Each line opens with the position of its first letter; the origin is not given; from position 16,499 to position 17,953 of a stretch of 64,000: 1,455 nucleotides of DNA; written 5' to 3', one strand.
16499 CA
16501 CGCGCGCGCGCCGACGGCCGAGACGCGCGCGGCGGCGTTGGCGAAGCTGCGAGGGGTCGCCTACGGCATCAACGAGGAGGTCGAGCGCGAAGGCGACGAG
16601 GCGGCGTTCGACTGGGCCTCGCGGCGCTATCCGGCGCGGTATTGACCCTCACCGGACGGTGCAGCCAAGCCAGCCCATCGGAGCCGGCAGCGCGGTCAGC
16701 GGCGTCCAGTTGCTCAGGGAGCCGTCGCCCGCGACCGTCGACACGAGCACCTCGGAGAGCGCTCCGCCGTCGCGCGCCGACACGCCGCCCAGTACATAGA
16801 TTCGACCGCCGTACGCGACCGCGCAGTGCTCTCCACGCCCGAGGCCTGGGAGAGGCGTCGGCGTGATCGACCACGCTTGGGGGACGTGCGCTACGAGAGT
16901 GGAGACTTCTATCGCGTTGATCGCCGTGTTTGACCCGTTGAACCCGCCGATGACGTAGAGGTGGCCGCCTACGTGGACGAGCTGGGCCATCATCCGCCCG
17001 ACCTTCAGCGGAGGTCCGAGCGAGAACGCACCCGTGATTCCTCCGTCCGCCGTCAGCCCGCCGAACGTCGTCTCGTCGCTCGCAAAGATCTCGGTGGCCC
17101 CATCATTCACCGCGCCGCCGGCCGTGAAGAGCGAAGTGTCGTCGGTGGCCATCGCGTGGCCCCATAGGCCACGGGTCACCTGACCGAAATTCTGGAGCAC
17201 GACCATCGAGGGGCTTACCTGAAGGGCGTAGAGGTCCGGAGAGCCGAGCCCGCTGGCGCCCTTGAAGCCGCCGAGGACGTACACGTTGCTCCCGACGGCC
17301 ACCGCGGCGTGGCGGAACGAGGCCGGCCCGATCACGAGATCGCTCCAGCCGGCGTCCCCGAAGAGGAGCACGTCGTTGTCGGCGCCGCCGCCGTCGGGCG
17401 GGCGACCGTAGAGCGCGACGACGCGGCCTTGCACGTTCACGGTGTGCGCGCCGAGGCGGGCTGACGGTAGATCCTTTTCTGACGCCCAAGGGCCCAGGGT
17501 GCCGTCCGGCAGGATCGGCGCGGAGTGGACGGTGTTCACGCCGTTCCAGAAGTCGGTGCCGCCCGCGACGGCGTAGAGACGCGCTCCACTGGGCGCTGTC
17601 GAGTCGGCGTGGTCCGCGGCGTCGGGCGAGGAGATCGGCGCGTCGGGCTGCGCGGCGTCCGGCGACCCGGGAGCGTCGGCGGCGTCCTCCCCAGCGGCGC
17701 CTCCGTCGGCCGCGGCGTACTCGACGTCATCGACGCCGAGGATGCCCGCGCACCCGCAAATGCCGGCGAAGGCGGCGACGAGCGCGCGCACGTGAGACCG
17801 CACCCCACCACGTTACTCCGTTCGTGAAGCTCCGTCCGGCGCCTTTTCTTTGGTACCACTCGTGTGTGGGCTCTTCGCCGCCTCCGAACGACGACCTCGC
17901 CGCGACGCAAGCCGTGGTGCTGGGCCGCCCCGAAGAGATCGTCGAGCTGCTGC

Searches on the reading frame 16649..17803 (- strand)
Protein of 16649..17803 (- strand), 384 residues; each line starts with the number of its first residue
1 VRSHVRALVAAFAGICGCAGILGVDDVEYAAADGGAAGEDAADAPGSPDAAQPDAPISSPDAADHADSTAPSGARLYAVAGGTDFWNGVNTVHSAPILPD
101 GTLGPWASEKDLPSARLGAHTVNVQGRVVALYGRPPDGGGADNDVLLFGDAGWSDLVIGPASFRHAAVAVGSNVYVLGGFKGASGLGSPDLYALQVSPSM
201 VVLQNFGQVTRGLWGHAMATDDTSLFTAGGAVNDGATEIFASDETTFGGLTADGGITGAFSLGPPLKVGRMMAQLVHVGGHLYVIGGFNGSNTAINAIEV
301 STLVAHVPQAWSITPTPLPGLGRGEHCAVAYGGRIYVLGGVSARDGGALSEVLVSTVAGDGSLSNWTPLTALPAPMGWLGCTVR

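Call 11: search_protein_families(library=pfam, proteins=[window:16649-17803:-], max_evalue=0.001)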
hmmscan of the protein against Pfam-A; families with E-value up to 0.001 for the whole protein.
window:16649-17803:- (384 aa): 7 families
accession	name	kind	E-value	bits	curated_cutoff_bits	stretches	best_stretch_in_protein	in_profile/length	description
PF24681.1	Kelch_KLHDC2_KLHL20_DRC7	-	8.1e-15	55.2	50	2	270-353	51-132/221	KLHDC2/KLHL20/DRC7 Kelch-repeats domain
PF13964.12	Kelch_6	-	3.6e-11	43.1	25.3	0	271-299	3-31/50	Kelch motif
PF01344.31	Kelch_1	-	7e-11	41.9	20.1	1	272-300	4-31/46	Kelch motif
PF24981.1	Beta-prop_ATRN-LZTR1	-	2.6e-08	33.9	50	0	321-354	38-71/289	Attractin/LZTR1 beta-propeller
PF07646.21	Kelch_2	-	1.1e-07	31.9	21.3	0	323-373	2-48/48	Kelch motif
PF25210.1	Kelch_FKB95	-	3.1e-05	24.2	70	0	264-339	74-148/268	FKB95, Kelch-repeats domain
PF24996.1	NANM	-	0.00045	19.6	45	0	272-342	56-126/350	N-acetylneuraminate epimerase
